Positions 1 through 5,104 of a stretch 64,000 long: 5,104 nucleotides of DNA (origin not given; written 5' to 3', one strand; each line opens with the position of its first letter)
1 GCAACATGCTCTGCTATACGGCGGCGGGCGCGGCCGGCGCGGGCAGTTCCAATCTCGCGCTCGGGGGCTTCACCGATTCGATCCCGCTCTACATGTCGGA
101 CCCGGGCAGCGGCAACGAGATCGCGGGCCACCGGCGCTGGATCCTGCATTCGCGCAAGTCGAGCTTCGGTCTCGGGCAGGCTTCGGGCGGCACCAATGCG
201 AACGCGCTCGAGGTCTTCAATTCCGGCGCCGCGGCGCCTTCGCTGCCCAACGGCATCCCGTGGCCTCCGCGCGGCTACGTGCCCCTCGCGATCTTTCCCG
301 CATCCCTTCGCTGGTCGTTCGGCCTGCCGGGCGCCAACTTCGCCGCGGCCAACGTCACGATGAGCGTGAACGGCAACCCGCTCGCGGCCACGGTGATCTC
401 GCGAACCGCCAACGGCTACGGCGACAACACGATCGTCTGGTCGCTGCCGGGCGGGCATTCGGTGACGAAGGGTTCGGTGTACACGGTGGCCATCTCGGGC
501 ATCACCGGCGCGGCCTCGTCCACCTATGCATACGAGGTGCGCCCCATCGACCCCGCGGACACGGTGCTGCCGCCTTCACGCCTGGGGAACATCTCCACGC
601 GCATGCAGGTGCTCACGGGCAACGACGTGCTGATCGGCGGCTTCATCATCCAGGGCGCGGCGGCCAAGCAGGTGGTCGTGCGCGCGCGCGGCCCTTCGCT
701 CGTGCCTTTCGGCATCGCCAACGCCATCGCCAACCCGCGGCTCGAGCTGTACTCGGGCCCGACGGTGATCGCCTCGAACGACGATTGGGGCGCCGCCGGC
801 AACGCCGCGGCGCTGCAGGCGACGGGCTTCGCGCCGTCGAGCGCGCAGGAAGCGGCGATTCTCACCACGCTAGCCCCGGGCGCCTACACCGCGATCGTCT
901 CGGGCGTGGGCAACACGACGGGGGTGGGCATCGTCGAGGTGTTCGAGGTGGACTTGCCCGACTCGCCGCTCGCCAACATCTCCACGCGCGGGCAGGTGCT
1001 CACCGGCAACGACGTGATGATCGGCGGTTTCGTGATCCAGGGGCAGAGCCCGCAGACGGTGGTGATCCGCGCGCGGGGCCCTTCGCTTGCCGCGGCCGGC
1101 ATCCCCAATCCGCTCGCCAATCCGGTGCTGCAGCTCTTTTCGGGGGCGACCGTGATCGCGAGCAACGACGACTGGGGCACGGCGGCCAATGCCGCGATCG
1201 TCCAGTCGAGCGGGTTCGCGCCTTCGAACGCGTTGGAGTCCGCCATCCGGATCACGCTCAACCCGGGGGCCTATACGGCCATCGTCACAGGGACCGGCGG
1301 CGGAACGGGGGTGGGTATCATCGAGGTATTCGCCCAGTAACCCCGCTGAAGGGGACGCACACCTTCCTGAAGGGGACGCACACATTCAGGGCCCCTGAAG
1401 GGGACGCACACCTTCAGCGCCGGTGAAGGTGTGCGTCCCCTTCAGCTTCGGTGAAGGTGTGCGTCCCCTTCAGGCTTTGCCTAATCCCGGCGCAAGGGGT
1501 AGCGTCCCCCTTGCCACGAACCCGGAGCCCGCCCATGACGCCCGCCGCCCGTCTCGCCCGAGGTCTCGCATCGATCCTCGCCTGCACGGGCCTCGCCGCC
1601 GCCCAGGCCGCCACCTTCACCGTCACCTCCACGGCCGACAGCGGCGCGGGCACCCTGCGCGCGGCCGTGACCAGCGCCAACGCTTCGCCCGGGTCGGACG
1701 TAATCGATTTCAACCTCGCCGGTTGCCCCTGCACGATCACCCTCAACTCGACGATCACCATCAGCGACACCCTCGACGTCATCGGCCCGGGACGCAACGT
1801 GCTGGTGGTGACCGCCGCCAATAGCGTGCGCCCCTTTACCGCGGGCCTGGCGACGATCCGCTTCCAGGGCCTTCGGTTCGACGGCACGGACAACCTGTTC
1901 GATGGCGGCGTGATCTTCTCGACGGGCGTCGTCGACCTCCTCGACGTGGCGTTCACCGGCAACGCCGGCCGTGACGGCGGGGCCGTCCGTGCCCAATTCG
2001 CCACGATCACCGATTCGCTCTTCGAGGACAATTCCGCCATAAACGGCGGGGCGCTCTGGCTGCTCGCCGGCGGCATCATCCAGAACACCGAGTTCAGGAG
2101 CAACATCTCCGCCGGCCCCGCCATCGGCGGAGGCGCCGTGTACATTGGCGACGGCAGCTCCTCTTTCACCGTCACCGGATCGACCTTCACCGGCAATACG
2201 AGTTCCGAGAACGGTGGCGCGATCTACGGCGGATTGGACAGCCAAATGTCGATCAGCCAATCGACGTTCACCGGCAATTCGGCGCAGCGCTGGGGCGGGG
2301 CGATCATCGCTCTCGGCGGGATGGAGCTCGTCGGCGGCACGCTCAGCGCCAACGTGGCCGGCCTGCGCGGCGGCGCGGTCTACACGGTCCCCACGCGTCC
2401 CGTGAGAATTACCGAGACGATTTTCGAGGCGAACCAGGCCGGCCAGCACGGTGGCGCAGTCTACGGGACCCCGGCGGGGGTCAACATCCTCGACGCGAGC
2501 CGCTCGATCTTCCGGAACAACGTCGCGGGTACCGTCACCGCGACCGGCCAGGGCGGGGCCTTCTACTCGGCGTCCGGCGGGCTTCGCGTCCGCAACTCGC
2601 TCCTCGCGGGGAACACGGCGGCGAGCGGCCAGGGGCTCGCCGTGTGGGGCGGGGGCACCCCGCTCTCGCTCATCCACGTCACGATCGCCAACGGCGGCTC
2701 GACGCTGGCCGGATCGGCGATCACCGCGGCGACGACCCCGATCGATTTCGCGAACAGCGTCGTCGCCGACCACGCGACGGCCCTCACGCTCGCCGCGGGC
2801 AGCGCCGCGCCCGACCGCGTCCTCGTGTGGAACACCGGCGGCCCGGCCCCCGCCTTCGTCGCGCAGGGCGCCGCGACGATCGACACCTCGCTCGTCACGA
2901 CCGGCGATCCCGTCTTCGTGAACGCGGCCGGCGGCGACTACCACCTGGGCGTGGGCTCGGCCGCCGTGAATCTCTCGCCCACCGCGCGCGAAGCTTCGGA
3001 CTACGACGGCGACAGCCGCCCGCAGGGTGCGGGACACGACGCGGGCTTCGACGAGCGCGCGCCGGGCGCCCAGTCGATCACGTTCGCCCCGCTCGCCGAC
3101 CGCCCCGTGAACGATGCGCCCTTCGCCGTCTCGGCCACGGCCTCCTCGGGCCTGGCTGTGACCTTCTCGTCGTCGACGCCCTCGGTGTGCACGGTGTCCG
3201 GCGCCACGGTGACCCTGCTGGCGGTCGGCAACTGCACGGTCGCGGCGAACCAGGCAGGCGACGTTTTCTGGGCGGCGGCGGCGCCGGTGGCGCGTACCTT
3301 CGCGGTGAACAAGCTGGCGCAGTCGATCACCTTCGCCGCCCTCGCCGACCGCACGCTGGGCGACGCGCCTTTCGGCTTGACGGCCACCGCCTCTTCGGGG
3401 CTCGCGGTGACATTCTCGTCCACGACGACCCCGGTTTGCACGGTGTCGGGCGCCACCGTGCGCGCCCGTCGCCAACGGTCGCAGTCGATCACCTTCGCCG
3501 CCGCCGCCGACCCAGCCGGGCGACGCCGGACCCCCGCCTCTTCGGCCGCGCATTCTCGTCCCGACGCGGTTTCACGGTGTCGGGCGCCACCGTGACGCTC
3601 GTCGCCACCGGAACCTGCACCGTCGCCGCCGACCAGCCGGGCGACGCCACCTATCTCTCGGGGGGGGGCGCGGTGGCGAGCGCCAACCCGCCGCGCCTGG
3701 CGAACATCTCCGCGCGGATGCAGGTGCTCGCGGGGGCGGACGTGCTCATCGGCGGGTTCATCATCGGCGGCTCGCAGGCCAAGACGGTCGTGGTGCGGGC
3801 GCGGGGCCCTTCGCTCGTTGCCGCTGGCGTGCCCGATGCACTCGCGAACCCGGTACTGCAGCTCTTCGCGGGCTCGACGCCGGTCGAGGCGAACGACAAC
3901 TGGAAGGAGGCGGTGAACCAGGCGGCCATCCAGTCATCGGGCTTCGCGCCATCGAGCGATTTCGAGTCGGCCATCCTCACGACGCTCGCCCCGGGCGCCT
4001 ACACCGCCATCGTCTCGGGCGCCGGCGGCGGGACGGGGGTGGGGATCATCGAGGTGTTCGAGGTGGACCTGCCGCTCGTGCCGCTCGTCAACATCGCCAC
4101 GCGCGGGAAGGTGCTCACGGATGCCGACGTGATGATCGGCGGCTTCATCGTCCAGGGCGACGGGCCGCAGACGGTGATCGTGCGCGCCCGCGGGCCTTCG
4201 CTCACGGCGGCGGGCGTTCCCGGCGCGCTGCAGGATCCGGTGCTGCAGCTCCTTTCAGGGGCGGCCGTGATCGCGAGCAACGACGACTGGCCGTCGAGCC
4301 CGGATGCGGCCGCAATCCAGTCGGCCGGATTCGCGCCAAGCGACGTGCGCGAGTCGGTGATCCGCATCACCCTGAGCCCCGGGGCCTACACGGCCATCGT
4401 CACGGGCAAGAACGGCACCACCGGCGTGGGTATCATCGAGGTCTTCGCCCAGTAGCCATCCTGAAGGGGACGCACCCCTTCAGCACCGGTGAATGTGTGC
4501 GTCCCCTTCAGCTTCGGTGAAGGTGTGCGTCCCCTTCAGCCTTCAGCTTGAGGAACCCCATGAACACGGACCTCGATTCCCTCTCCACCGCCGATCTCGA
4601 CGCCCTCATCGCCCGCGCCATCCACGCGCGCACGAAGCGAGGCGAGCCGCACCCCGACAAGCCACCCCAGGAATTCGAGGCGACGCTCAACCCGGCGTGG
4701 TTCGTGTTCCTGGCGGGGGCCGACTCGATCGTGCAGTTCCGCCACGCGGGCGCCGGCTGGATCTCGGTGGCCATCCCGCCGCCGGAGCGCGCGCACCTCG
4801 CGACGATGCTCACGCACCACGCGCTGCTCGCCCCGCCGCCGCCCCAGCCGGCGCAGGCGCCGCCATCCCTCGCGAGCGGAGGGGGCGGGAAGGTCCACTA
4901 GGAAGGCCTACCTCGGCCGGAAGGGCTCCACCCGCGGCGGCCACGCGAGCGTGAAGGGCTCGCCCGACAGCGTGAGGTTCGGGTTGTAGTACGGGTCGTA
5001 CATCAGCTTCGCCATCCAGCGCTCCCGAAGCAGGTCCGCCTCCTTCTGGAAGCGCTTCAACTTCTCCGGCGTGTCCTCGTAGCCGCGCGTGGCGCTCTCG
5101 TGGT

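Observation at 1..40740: Ten secreted proteins with unrelated heads share an invariant C-terminal twin ~125-aa module that always ends EVF-x-x-stop: a candidate cargo-tag (sorting/anchoring) system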

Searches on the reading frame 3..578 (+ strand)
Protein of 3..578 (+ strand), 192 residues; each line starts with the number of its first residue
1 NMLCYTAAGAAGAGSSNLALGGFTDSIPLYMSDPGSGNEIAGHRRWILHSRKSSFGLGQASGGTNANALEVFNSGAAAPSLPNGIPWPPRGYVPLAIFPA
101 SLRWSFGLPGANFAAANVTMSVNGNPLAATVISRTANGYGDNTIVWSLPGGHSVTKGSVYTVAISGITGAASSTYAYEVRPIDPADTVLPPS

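Call 57: search_protein_families(library=pfam, proteins=[window:3-578:+], max_evalue=0.01)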
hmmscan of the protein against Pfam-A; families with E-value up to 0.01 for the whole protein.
window:3-578:+ (192 aa): 0 families

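Call 74: search_protein_families(library=ncbifam, proteins=[window:3-578:+], max_evalue=0.01)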
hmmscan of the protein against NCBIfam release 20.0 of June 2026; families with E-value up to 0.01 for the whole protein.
window:3-578:+ (192 aa): 0 families

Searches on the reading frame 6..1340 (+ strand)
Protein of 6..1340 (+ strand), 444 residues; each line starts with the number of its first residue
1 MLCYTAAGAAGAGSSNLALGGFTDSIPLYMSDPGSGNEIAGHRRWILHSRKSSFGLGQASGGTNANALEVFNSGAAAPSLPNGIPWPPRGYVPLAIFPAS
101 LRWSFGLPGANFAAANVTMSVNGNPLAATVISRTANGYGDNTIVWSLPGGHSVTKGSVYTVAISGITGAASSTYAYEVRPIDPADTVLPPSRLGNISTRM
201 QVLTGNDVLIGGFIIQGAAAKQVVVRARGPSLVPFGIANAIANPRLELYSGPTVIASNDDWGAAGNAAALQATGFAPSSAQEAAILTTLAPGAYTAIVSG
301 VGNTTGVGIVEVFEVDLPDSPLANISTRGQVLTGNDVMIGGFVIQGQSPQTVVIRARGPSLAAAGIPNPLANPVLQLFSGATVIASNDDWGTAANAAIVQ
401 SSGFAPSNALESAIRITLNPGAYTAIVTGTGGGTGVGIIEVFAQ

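Call 5: search_protein_families(library=pfam, proteins=[window:6-1340:+], max_evalue=1)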
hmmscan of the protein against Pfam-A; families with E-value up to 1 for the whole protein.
window:6-1340:+ (444 aa): 0 families

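Call 6: search_protein_families(library=ncbifam, proteins=[window:6-1340:+], max_evalue=1)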
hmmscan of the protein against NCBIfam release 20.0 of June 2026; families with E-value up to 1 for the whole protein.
window:6-1340:+ (444 aa): 1 family
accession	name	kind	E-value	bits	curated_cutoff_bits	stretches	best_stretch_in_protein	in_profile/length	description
NF038127.1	FDP_fam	subfamily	1.1e-11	45.4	29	2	323-429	4-107/150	DVUA0089 family protein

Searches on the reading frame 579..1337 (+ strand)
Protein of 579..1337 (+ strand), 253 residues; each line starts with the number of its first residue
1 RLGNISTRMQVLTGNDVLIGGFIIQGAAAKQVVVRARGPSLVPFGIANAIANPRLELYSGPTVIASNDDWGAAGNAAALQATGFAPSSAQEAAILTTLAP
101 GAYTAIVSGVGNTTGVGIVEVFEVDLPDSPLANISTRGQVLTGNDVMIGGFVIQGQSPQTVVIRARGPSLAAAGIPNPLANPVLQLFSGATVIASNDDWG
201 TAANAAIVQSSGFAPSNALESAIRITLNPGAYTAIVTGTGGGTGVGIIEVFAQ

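Call 54: search_protein_families(library=ncbifam, proteins=[window:579-1337:+], max_evalue=1)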
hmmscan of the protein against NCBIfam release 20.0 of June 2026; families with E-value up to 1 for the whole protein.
window:579-1337:+ (253 aa): 3 families
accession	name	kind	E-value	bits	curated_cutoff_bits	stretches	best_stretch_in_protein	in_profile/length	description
NF038127.1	FDP_fam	subfamily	2.5e-12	47.4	29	2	132-238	4-107/150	DVUA0089 family protein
NF045619.1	adhes_GNV_Cterm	subfamily_domain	0.00056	19.2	180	1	75-147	46-115/458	BapA/Bap/LapF family large adhesin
NF000133.1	Erm32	exception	0.29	10.6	550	0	189-250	46-107/280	23S rRNA (guanine(748)-N(1))-methyltransferase Erm(32)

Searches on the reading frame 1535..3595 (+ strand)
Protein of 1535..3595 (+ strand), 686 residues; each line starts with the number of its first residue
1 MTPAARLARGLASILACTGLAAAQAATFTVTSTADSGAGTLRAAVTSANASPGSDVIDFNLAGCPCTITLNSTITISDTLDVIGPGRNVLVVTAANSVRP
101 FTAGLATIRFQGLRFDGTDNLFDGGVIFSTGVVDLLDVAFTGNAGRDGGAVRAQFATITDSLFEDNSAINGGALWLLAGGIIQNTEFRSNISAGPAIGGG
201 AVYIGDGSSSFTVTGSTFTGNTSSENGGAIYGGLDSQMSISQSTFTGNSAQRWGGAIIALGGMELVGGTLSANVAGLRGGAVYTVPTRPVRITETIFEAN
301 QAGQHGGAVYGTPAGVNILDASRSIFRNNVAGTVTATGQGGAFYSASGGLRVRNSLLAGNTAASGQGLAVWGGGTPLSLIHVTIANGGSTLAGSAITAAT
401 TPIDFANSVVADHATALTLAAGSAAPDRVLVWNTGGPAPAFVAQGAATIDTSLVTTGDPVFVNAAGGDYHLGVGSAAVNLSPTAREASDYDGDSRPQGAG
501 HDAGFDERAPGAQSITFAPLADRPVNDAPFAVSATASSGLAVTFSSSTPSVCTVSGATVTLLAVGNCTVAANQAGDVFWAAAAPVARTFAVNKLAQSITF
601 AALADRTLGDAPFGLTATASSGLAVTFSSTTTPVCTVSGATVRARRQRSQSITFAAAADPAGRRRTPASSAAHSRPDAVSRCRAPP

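Call 57: search_protein_families(library=pfam, proteins=[window:1535-3595:+], max_evalue=0.01)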
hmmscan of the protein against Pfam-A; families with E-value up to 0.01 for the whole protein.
window:1535-3595:+ (686 aa): 2 families
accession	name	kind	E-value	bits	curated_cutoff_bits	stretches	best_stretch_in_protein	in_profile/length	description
PF02415.23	Chlam_PMP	-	2.2e-15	55.5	20.6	1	216-232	2-18/19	Chlamydia polymorphic membrane protein (Chlamydia_PMP) repeat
PF13229.12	Beta_helix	-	6.9e-09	36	25.9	2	182-375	13-149/158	Right handed beta helix region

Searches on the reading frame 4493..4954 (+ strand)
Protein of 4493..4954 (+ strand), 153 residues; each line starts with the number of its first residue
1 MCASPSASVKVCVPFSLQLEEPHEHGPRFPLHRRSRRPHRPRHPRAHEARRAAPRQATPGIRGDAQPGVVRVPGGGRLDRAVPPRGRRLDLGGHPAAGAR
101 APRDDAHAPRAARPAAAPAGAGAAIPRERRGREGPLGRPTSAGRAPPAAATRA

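Call 19: search_protein_families(library=pfam, proteins=[window:4493-4954:+], max_evalue=0.001)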
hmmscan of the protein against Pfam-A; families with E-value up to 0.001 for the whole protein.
window:4493-4954:+ (153 aa): 0 families

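Call 74: search_protein_families(library=ncbifam, proteins=[window:4493-4954:+], max_evalue=0.01)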
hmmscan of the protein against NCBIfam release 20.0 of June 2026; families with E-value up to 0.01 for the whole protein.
window:4493-4954:+ (153 aa): 0 families
